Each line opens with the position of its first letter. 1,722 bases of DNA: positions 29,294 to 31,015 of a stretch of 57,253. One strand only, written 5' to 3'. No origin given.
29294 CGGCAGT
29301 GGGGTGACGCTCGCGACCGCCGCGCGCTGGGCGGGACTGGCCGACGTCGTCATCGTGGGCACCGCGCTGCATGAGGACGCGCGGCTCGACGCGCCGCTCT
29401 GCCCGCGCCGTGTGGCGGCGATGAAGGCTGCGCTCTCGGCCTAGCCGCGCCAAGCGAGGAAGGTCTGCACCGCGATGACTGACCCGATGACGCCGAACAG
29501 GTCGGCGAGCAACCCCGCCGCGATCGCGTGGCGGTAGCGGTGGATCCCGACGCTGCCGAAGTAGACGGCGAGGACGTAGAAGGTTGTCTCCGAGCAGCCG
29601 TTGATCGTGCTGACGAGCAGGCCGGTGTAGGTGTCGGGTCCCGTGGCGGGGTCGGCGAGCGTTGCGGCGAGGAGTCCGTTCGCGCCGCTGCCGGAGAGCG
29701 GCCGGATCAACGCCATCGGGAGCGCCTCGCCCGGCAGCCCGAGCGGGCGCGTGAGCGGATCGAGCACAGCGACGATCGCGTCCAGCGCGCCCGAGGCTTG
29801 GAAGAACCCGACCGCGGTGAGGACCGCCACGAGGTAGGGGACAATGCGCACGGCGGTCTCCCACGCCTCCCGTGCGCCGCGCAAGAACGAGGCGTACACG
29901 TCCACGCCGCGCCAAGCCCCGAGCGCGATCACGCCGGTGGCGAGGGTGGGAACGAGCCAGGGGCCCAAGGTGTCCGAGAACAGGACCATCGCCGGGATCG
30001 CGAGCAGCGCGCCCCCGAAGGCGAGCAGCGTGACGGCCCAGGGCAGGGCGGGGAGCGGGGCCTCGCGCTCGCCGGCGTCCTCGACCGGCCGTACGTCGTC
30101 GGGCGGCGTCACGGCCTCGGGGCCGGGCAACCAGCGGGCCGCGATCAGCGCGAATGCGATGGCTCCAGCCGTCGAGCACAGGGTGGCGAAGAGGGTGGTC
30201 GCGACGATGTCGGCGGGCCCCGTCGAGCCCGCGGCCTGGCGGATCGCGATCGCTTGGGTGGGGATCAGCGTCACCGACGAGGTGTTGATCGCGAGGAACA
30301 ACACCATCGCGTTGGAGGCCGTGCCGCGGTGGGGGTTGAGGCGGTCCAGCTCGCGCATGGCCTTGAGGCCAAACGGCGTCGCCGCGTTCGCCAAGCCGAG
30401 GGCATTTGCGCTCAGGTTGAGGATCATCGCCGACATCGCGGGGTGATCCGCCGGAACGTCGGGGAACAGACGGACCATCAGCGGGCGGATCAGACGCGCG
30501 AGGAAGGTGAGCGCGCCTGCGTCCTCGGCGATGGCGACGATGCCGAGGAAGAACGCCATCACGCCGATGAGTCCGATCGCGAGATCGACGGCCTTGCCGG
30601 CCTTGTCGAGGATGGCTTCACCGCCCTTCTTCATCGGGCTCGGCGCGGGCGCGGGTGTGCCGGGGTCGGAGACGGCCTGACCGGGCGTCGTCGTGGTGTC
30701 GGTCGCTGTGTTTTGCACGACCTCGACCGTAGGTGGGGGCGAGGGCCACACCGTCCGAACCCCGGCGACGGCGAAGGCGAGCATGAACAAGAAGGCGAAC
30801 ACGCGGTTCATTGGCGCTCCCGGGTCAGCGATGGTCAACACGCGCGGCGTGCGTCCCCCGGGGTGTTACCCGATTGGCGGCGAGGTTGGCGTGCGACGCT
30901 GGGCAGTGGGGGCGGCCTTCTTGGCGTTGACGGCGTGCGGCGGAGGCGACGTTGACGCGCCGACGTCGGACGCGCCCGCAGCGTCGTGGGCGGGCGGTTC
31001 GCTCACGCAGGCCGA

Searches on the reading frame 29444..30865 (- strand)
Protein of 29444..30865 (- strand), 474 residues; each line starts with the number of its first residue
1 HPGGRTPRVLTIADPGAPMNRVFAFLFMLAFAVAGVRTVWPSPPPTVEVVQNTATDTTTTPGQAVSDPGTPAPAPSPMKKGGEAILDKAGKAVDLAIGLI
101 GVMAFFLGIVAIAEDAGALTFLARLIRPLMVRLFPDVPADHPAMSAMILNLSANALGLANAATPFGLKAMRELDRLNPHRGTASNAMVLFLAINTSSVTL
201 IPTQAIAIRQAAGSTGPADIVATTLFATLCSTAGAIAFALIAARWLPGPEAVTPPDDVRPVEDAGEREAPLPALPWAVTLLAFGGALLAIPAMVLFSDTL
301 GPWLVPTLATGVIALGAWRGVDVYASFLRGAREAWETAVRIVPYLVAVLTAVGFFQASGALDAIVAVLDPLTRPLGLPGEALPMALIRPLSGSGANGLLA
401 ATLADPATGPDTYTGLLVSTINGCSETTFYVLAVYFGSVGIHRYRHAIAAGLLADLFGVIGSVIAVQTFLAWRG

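Call 48: search_protein_families(library=pfam, proteins=[window:29444-30865:-], max_evalue=0.0001)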
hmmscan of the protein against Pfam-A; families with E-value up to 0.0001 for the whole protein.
window:29444-30865:- (474 aa): 1 family
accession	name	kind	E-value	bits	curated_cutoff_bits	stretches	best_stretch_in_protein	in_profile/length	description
PF07670.19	Gate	-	1.3e-24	87.1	29.6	2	339-441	2-103/104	Nucleoside recognition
